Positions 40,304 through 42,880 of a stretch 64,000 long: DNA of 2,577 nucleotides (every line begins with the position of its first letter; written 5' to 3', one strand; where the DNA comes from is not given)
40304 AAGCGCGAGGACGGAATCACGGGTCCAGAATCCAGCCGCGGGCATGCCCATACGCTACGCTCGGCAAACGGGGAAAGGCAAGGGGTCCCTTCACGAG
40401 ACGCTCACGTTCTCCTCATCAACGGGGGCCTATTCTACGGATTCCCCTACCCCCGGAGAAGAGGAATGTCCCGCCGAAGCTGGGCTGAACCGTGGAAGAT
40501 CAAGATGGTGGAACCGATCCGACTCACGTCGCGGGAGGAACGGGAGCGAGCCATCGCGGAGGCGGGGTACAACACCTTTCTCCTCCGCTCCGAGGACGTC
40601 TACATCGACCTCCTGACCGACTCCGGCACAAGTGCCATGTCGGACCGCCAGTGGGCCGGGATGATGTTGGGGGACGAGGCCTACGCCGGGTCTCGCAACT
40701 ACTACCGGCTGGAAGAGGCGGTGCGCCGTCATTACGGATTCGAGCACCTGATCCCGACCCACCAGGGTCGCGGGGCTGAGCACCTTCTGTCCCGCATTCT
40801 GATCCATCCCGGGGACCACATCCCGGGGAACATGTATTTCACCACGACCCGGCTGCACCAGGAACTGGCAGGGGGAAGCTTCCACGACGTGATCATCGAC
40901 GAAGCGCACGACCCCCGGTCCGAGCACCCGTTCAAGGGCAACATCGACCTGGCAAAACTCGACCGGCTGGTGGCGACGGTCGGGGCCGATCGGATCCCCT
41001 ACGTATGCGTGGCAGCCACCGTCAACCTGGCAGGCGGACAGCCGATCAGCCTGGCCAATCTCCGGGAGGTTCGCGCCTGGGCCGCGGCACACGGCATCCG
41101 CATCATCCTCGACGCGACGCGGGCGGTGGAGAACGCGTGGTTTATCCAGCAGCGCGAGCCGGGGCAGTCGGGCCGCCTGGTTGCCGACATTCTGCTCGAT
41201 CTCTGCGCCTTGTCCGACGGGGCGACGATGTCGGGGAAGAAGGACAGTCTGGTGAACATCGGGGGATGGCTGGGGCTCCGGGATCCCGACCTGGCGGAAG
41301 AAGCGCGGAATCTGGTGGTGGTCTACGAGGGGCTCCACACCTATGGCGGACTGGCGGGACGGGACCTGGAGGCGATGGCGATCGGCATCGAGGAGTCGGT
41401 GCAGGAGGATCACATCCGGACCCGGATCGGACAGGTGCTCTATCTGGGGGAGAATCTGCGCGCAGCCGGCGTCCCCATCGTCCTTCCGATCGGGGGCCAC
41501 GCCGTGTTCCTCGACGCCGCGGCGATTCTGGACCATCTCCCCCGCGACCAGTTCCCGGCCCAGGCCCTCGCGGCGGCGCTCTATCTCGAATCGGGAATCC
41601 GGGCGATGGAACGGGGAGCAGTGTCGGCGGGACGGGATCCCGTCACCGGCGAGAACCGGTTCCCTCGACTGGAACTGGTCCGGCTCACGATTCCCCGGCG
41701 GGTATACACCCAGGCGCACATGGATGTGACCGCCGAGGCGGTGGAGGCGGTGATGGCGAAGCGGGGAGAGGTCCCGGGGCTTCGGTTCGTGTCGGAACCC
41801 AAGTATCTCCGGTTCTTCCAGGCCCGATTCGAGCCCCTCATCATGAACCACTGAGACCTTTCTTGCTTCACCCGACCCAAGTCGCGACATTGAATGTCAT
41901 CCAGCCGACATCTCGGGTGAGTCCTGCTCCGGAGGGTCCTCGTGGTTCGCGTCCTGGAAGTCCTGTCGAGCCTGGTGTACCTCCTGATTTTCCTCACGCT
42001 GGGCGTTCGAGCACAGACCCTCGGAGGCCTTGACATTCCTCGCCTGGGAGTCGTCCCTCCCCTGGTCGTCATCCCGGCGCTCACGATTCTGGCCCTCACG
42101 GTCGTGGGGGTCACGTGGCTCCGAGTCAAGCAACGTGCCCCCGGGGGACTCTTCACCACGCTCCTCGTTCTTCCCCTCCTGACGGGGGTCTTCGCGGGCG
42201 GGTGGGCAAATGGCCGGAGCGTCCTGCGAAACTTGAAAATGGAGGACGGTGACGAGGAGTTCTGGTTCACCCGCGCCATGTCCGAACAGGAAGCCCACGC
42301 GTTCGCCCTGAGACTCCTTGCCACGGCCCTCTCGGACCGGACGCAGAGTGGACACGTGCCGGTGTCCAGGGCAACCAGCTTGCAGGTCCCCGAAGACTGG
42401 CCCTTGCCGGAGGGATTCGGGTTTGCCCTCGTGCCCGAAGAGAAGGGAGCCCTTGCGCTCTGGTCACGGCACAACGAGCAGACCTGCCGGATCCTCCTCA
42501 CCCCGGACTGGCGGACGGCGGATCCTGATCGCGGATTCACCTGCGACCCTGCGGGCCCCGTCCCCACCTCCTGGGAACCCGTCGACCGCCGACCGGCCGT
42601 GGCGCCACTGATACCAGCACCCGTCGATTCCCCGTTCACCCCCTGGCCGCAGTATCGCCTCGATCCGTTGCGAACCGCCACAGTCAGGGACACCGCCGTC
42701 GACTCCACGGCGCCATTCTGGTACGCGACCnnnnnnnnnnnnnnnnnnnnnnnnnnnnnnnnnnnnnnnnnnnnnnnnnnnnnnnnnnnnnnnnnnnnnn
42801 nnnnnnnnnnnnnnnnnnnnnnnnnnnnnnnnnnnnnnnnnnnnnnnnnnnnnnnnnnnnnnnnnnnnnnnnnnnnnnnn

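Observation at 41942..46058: Two tandem paralogs of an uncharacterised membrane-anchored PQQ-like propeller protein with a conserved vicinal Cys-Cys, downstream of the lyase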

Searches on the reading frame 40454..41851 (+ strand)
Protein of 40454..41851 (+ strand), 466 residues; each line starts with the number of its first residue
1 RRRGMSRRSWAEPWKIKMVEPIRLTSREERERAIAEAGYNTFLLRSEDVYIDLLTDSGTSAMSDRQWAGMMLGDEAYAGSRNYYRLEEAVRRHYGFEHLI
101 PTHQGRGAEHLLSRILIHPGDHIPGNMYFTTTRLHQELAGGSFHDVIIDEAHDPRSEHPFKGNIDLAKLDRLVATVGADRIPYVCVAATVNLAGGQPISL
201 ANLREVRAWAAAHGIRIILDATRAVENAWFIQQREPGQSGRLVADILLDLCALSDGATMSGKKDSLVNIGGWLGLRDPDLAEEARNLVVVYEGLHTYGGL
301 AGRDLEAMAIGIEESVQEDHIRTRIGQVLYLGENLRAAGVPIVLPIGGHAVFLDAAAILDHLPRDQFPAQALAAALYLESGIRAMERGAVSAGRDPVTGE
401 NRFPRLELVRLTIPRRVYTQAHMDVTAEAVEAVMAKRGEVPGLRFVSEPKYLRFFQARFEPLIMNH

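Call 7: search_protein_families(library=pfam, proteins=[window:40454-41851:+], max_evalue=0.01)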
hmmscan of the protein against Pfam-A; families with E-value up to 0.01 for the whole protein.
window:40454-41851:+ (466 aa): 1 family
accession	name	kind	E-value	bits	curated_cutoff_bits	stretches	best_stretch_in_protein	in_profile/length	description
PF01212.27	Beta_elim_lyase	-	1.3e-78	264.7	27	1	52-428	1-287/288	Beta-eliminating lyase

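Call 9: search_protein_families(library=ncbifam, proteins=[window:40454-41851:+], max_evalue=0.01)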
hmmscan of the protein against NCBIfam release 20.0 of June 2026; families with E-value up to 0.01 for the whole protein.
window:40454-41851:+ (466 aa): 5 families
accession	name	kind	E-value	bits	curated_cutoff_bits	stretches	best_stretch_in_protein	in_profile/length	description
TIGR02618.1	tyr_phenol_ly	equivalog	2.7e-222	738.5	720.7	1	11-460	1-450/450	tyrosine phenol-lyase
NF009709.0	PRK13238.1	subfamily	3e-192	639.5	285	1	9-462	6-461/463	tryptophanase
NF053783.1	TphnTnaApg1401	equivalog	2.1e-164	547.8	750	1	10-460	5-455/457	tryptophanase TnaA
TIGR02617.1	tnaA_trp_ase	equivalog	1.5e-152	508.9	825.8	1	11-460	4-465/467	tryptophanase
NF041359.1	GntG_guanitoxin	subfamily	0.00072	18.8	230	1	50-226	5-179/343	GntG family PLP-dependent aldolase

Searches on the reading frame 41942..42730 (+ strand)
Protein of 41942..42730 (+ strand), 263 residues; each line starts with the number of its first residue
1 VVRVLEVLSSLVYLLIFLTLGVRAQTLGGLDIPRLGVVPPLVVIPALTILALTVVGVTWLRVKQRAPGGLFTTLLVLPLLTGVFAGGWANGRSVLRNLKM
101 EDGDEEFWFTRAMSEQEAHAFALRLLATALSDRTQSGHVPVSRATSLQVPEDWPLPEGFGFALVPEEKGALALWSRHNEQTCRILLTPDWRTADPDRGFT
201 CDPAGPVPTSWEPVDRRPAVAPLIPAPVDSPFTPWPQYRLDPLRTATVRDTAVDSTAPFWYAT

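Call 23: search_protein_families(library=pfam, proteins=[window:41942-42730:+], max_evalue=1)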
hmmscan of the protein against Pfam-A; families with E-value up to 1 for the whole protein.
window:41942-42730:+ (263 aa): 0 families

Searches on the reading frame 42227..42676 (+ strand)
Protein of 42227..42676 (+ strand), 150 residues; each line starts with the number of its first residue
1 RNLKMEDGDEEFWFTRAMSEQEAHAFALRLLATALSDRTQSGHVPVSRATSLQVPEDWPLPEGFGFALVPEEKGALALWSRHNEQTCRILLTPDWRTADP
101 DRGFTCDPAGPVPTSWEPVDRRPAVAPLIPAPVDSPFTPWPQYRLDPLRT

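Call 59: predict_structure(alignment_id=A4)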
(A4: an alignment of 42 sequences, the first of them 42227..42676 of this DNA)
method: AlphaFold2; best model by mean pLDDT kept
length: 150 residues; sequences in the alignment: 42
mean_pLDDT: 87.1   pTM: 0.75
mean pLDDT of the five models: 87.1, 85.5, 84.4, 84.3, 83.4
residues with pLDDT >= 90: 86; 70-90: 51; 50-70: 13; < 50: 0
segments of 3 or more residues with pLDDT < 50: none
pLDDT, mean of each block of 10 residues (from residue 1): 73 90 97 91 83 92 96 95 97 90 92 94 76 76 65
secondary structure, 60 per line:
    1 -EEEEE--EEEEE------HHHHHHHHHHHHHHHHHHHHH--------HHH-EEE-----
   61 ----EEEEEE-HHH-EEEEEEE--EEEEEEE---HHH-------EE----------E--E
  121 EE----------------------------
elements in order: E2-6 E9-13 H20-40 E53-55 E65-70 E76-82 E85-91 E120-122

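Call 61: fold_search(model_id=the predicted structure, library=pdb)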
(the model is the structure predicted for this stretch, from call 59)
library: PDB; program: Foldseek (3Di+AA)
matches with E <= 10: 383; with E <= 0.001: 0
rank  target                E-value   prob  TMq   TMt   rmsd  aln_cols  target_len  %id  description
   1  3mg2_A                8.0e-01  0.25  0.15  0.08   5.4        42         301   17  Crystal structure of the orange carotenoid protein Y44S mutant from cyanobacteria synechocystis sp. PCC 6803 (released 2010-04-14)
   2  2w9j_A                9.1e-01  0.44  0.22  0.43   2.4        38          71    8  The crystal structure of SRP14 from the Schizosaccharomyces pombe signal recognition particle (released 2009-02-03)
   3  6rku_B                9.7e-01  0.09  0.24  0.12   6.5        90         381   13  E. coli DNA Gyrase - DNA binding and cleavage domain in State 1 (released 2019-11-06)
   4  8ppt_A                9.7e-01  0.05  0.16  0.06  16.7       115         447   10  Pyrococcus abyssi DNA polymerase D (PolD) in its editing mode bound to a primer/template substrate containing a mismat (released 2023-12-20)
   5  9b9x                  1.0e+00  0.08  0.18  0.13  12.4        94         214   13  Crystal structure of the ligand binding domain of the Halomonas titanicae chemoreceptor Htc10 in complex with hypoxanthi (released 2024-11-20)
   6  6rwe_M                1.2e+00  0.06  0.18  0.08  15.4       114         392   10  RNA Polymerase I Open Complex conformation 2 (released 2019-12-11)
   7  3mg2_B                1.2e+00  0.18  0.15  0.07   5.5        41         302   17  Crystal structure of the orange carotenoid protein Y44S mutant from cyanobacteria synechocystis sp. PCC 6803 (released 2010-04-14)
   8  5hgr_B                1.3e+00  0.18  0.15  0.08   5.4        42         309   14  Structure of Anabaena (Nostoc) sp. PCC 7120 Orange Carotenoid Protein binding canthaxanthin (released 2016-11-16)
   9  6hko_M                1.3e+00  0.13  0.22  0.26   6.3        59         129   14  Yeast RNA polymerase I elongation complex bound to nucleotide analog GMPCPP (released 2019-04-03)
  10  7pkn_N                1.3e+00  0.13  0.23  0.12  12.4       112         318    4  Structure of the human CCAN deltaCT complex (released 2022-04-27)
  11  9b9s                  1.4e+00  0.16  0.18  0.13   3.5        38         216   13  Crystal structure of the ligand binding domain of the Halomonas titanicae chemoreceptor Htc10 in complex with guanine (released 2024-11-20)
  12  4c2m_2                1.4e+00  0.11  0.21  0.28   6.3        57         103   10  Structure of RNA polymerase I at 2.8 A resolution (released 2013-10-23)
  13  5tuw_A                1.4e+00  0.06  0.17  0.09  12.9       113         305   12  Crystal structure of Orange Carotenoid Protein with partial loss of 3'OH Echinenone chromophore (released 2017-06-07)
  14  9ba3_F                1.4e+00  0.06  0.18  0.17  10.3       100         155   14  High-resolution crystal structure of the ligand binding domain of the Halomonas titanicae chemoreceptor Htc10 in compl (released 2024-11-20)
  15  1ge9_MODEL_1_A        1.4e+00  0.05  0.19  0.17  18.0       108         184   11  SOLUTION STRUCTURE OF THE RIBOSOME RECYCLING FACTOR (released 2001-05-16)
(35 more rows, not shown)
